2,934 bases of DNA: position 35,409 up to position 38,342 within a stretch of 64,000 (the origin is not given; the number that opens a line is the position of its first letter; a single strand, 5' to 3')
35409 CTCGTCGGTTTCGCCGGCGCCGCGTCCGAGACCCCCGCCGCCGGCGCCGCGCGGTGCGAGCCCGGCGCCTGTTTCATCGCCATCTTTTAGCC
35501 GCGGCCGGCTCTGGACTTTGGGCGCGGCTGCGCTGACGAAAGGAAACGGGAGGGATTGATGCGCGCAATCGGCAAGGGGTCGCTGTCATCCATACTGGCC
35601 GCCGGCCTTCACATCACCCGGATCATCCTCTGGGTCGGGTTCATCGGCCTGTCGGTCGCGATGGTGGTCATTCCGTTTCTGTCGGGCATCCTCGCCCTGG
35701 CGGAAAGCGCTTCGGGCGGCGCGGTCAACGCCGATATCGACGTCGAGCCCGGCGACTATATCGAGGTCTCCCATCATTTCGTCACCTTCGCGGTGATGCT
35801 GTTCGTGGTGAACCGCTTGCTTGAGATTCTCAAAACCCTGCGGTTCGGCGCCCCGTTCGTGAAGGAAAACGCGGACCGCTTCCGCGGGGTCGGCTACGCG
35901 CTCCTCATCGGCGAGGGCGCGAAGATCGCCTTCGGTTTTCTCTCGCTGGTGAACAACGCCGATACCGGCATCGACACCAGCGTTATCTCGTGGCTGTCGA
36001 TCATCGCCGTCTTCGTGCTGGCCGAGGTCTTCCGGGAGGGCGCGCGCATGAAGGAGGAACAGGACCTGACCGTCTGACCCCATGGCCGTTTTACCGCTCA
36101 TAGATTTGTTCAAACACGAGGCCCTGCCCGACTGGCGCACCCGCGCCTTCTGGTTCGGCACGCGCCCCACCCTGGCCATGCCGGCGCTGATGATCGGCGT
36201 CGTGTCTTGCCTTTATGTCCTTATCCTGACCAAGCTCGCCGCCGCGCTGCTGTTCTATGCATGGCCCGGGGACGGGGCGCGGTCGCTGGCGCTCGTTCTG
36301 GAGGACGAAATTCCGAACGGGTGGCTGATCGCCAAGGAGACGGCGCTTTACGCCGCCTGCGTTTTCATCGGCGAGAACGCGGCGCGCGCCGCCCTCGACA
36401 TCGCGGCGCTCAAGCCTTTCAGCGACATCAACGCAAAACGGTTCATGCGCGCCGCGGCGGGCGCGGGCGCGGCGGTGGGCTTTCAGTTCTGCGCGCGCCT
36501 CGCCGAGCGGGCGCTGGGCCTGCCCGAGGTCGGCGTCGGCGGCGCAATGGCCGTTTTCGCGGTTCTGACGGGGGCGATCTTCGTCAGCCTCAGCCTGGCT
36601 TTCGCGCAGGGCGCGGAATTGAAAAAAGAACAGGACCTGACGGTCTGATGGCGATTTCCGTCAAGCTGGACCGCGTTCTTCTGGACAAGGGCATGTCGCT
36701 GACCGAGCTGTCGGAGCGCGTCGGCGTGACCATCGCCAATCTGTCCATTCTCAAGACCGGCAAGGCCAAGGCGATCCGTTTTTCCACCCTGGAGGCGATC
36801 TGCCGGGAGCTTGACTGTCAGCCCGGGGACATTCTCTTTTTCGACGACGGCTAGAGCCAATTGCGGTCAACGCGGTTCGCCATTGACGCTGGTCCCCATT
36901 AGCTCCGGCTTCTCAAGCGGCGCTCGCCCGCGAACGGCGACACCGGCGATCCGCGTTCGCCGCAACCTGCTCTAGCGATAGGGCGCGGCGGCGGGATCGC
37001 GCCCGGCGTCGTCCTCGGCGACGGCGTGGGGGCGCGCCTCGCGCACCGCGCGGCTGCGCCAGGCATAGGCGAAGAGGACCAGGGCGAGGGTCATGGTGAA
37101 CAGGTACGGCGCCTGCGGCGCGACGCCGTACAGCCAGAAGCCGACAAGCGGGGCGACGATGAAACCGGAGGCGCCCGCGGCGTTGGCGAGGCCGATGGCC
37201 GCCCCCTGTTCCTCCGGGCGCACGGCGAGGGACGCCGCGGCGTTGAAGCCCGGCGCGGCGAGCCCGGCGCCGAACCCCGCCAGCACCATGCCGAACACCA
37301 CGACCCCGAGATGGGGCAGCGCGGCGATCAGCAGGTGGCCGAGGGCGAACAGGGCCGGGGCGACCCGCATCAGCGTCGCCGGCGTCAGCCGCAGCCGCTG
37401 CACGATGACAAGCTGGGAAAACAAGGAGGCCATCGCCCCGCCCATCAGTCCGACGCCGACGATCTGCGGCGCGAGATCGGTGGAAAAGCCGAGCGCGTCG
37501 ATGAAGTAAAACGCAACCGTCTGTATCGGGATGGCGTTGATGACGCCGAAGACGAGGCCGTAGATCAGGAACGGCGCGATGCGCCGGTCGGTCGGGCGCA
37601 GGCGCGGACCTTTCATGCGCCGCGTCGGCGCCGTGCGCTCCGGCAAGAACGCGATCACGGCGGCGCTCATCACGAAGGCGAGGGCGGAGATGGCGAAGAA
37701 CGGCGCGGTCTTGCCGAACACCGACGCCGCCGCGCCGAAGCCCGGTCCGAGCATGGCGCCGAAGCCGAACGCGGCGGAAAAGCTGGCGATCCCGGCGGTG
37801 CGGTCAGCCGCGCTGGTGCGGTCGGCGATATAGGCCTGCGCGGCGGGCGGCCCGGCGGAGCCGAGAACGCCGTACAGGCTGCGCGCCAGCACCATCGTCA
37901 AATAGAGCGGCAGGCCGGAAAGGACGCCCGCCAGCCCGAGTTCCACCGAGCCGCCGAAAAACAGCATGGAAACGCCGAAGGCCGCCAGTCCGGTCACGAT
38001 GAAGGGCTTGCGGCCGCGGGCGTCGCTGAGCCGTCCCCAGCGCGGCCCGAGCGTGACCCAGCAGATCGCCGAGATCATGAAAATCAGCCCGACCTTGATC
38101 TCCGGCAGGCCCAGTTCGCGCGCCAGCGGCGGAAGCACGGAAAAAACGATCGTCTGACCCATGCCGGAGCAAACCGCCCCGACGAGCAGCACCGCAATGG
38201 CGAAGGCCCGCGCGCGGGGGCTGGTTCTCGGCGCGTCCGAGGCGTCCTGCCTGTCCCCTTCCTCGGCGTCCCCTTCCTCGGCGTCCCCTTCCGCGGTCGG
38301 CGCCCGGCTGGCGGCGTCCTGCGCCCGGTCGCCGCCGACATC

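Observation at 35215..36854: Two unannotated microproteins head a double-DUF2975/XRE operon: candidate peptide-sensing membrane system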

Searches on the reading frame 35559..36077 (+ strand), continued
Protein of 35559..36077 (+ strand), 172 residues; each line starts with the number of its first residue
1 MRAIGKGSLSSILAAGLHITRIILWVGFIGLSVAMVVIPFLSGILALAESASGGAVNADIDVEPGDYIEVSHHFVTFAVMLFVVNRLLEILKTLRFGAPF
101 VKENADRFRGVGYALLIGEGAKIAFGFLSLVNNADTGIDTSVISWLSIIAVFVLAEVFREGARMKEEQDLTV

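Call 55: fold_search(model_id=the predicted structure, library=pdb)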
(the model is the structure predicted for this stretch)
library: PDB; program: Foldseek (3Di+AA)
matches with E <= 10: 211; with E <= 0.001: 0
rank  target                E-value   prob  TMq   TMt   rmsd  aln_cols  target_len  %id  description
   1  7ryy_A                9.3e-01  0.77  0.42  0.15   6.0       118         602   14  Structure of the complex of LBD-TMD part of AMPA receptor GluA2 with auxiliary subunit TARP gamma-5 bound to agonist g (released 2021-10-27)
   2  8yvu_B                1.2e+00  0.16  0.28  0.29  16.4       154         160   15  structure of Ige receptor (released 2024-11-06)
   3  4p1n_A                1.7e+00  0.41  0.33  0.30   8.0       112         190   17  Crystal structure of Atg1-Atg13 complex (released 2014-05-07)
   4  6k4j                  1.7e+00  0.38  0.36  0.29   7.9       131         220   16  Crystal Structure of the the CD9 (released 2020-05-13)
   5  8gjg_A                1.7e+00  0.25  0.30  0.32  13.1       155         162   11  De novo design of high-affinity protein binders to bioactive helical peptides (released 2024-01-10)
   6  4bne_B                1.7e+00  0.15  0.29  0.19  37.1       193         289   12  Pacsin2 Interacts with Membranes and Actin-Filaments (released 2014-05-14)
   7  9r64_I                1.8e+00  0.06  0.18  0.06  41.3       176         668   13  CPS secretion pathway Wza-Wzc_C1 (Conf 0) (released 2026-03-04)
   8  3lll_A                1.9e+00  0.14  0.28  0.18  36.4       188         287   12  Crystal structure of mouse pacsin2 F-BAR domain (released 2010-05-26)
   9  9gm7_D                2.1e+00  0.14  0.29  0.19  21.0       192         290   11  MukBEF in a nucleotide-bound state with open neck gate (monomer) (released 2025-03-26)
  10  3abh_A                2.1e+00  0.13  0.29  0.19  35.9       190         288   14  Crystal structure of the EFC/F-BAR domain of human PACSIN2/Syndapin II (2.0 A) (released 2010-04-14)
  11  7rz4_A                2.2e+00  0.60  0.45  0.10   5.5       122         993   12  Structure of the complex of AMPA receptor GluA2 with auxiliary subunit TARP gamma-5 bound to competitive antagonist ZK (released 2021-10-27)
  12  8c2h_E                2.2e+00  0.35  0.35  0.35   8.1       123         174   12  Transmembrane domain of active state homomeric GluA1 AMPA receptor in tandem with TARP gamma 3 (released 2023-08-30)
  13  4bne_A                2.2e+00  0.13  0.29  0.19  37.4       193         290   14  Pacsin2 Interacts with Membranes and Actin-Filaments (released 2014-05-14)
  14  9nr9_H                2.5e+00  0.30  0.34  0.33   6.1       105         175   10  The structure of GluA1/A4 LBD-TMD with 2 TARPs (released 2025-07-02)
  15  9umg_F                2.5e+00  0.18  0.28  0.43   8.4       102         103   11  Cryo-EM structure of VTC complex(Vtc5/Vtc4/Vtc3/Vtc1) (released 2026-01-21)
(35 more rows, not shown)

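Call 56: get_annotated_region(hit=H1, flank=1500)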
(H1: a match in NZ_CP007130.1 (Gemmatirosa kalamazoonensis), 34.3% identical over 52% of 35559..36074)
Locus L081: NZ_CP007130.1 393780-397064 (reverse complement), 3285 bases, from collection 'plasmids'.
description: Gemmatirosa kalamazoonensis strain KBS708 plasmid 2, complete sequence
organism: Gemmatirosa kalamazoonensis (NCBI taxid 861299)
taxonomy: Bacteria; Gemmatimonadota; Gemmatimonadia; Gemmatimonadales; Gemmatimonadaceae; Gemmatirosa; Gemmatirosa kalamazoonensis
host: -; source: -; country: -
typing (MOB-suite, as given by PLSDB): non-mobilizable
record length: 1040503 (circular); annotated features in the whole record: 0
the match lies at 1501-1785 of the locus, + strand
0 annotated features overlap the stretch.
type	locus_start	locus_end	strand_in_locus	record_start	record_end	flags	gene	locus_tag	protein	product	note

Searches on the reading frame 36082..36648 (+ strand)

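Call 3: search_protein_families(library=pfam, proteins=[window:36082-36648:+], max_evalue=1)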
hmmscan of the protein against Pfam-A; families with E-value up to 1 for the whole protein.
window:36082-36648:+ (188 aa): 2 families
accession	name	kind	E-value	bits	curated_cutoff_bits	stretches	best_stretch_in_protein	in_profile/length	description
PF11188.13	DUF2975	-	7.5e-05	23.1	27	1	107-188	45-130/130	Protein of unknown function (DUF2975)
PF14985.11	TM140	-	0.15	12.4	30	1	137-187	59-111/180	TM140 protein family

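Call 4: search_protein_families(library=ncbifam, proteins=[window:36082-36648:+], max_evalue=1)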
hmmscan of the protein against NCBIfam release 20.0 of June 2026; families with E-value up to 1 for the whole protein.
window:36082-36648:+ (188 aa): 0 families

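Call 45: search_protein_families(library=padloc, proteins=[window:36082-36645:+], max_evalue=0.01)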
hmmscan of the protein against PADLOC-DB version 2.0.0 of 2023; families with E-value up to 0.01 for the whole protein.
window:36082-36645:+ (188 aa): 0 families

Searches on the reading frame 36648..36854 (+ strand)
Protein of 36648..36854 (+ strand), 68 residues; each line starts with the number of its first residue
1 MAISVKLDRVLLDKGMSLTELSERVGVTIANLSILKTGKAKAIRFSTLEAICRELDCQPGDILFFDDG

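Call 3: search_protein_families(library=pfam, proteins=[window:36648-36854:+], max_evalue=1)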
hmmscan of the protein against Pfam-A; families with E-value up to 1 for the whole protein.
window:36648-36854:+ (68 aa): 6 families
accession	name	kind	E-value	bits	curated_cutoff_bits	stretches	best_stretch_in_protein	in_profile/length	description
PF13443.12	HTH_26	-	5e-21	75.2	22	1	6-65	1-60/63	Cro/C1-type HTH DNA-binding domain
PF01381.28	HTH_3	-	2.9e-05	24.5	23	1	12-61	6-54/55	Helix-turn-helix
PF13560.12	HTH_31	-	0.0033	18.1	27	1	14-58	13-57/64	Helix-turn-helix domain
PF12844.13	HTH_19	-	0.0069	16.7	30.2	1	14-61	11-57/64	Helix-turn-helix domain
PF12840.13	HTH_20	-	0.028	14.8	27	1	13-33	16-36/51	Helix-turn-helix domain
PF13412.12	HTH_24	-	0.14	12.2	21.9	1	13-31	15-33/48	Winged helix-turn-helix DNA-binding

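Call 4: search_protein_families(library=ncbifam, proteins=[window:36648-36854:+], max_evalue=1)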
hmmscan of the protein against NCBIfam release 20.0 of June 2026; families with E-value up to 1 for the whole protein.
window:36648-36854:+ (68 aa): 4 families
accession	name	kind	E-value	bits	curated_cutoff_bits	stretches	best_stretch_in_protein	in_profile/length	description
NF000090.1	trans_reg_VanU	equivalog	4e-08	33.4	150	1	6-63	7-62/75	glycopeptide resistance transcriptional regulator VanU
NF010465.0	PRK13890.1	equivalog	1.9e-05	24.8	96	1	8-57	11-59/121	conjugal transfer protein TrbA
TIGR02612.1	mob_myst_A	hypoth_equivalog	0.02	14.7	122.6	1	15-58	38-82/150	mobile mystery protein A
NF041677.1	trans_regClgR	equivalog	0.051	13.7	170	1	12-63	18-68/113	transcriptional regulator ClgR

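Call 34: search_solved_structures(query=window:36648-36851:+, max_evalue=0.001, show_alignments=1)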
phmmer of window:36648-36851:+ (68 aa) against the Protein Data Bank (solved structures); distinct sequences matched with E-value up to 0.001: 1.
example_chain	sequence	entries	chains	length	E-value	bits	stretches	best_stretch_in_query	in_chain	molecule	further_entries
3tyr_A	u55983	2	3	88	1.2e-05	28.7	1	6-63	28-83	Transcriptional regulator | Predicted transcriptional regulator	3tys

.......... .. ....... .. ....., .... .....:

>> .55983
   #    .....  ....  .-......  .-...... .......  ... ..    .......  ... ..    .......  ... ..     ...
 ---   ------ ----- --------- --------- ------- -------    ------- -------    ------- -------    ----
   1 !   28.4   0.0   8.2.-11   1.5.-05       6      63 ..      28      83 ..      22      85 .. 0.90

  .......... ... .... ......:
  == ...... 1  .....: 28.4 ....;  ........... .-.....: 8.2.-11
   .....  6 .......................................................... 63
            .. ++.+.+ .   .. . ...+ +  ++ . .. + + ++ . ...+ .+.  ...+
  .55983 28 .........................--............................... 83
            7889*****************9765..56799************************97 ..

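Call 45: search_protein_families(library=padloc, proteins=[window:36648-36851:+], max_evalue=0.01)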
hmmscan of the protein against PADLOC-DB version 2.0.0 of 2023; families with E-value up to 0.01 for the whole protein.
window:36648-36851:+ (68 aa): 1 family
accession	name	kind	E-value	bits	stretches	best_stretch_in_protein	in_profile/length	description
PDLC02926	HTH_VI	-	5.6e-06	24.5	1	13-66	12-64/92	-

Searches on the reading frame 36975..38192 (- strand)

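Call 71: search_protein_families(library=pfam, proteins=[window:36975-38192:-], max_evalue=0.001)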
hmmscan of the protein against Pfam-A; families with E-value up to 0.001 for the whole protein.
window:36975-38192:- (406 aa): 1 family
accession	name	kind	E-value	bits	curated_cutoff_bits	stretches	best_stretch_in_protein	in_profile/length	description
PF07690.21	MFS_1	-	1.1e-41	143.4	33.4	2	2-270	1-268/347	Major Facilitator Superfamily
